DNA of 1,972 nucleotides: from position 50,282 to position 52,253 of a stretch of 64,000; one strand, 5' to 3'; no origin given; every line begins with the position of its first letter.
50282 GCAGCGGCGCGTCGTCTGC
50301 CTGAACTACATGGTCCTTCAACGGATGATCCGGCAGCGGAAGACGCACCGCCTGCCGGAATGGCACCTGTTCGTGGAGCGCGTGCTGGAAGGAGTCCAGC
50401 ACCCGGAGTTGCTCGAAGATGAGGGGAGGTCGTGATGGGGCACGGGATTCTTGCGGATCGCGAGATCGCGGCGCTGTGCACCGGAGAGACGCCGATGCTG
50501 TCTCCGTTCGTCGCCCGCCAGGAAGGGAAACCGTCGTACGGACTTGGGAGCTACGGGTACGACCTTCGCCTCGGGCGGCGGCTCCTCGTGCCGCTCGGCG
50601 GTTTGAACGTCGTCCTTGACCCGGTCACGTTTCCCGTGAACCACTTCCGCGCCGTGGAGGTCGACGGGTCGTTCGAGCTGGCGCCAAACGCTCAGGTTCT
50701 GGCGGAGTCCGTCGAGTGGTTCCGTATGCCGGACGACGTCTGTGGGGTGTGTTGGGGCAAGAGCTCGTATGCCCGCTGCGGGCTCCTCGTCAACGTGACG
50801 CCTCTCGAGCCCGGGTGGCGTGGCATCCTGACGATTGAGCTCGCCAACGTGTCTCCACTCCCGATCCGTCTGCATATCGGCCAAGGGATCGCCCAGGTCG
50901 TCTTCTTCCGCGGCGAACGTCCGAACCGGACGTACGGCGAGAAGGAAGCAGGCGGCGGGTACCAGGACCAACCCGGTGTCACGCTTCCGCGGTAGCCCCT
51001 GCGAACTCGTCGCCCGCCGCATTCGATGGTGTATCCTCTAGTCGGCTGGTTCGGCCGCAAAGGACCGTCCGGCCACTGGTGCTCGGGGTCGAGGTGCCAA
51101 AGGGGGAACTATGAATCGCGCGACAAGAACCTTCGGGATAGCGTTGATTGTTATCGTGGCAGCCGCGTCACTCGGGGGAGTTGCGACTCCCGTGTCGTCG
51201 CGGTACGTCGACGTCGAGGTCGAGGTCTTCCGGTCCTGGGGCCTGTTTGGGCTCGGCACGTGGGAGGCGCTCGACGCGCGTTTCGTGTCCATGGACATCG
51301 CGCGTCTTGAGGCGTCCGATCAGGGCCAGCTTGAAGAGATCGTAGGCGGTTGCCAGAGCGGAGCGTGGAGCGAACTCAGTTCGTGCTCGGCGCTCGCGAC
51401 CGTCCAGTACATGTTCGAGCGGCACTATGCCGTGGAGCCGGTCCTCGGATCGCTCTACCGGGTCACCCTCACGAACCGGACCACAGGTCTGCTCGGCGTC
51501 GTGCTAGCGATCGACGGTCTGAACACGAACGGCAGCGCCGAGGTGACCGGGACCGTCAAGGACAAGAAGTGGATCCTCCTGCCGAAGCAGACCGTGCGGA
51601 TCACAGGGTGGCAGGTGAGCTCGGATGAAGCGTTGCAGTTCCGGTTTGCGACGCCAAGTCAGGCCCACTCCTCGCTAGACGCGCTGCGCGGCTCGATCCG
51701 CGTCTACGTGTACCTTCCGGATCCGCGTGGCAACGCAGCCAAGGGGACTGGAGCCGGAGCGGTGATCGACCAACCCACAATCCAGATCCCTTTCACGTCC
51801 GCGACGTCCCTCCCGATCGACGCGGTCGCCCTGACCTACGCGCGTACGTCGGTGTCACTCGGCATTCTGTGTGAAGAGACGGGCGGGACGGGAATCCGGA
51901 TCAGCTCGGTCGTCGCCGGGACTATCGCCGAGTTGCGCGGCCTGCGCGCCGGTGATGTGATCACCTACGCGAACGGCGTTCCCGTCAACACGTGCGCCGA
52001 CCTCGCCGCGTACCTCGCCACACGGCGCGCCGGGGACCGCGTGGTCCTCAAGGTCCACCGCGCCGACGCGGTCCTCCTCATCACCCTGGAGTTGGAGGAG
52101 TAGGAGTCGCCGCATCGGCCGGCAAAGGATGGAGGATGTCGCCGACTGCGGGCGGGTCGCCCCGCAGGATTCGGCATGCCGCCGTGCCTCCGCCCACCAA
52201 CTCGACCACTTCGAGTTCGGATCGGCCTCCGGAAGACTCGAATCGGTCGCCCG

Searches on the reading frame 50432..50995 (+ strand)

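Call 39: search_protein_families(library=pfam, proteins=[window:50432-50995:+], max_evalue=0.00001)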
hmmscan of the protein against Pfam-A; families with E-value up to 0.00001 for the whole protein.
window:50432-50995:+ (187 aa): 1 family
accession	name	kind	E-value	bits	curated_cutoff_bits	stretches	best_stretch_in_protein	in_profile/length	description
PF22769.1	DCD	-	1.3e-27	97.2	27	1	6-160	1-152/153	dCTP deaminase-like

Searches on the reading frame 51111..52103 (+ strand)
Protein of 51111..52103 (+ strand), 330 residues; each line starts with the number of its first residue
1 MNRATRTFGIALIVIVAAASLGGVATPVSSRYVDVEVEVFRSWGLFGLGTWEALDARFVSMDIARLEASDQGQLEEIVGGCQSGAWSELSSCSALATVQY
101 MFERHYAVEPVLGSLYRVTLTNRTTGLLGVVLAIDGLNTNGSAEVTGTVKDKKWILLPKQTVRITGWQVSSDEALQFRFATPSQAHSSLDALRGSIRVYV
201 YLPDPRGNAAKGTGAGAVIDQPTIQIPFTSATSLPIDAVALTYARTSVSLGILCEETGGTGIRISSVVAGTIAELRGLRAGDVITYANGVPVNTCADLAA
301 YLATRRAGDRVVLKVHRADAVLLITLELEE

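Call 39: search_protein_families(library=pfam, proteins=[window:51111-52103:+], max_evalue=0.00001)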
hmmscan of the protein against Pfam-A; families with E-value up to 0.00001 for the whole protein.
window:51111-52103:+ (330 aa): 3 families
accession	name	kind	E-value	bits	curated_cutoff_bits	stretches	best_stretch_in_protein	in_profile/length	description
PF13180.12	PDZ_2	-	5.8e-11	43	27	1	250-328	3-80/80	PDZ domain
PF00595.29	PDZ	-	4.6e-10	40.2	23.2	1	250-315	12-80/81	PDZ domain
PF17820.7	PDZ_6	-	1.2e-09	38.2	27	1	264-317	2-54/54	PDZ domain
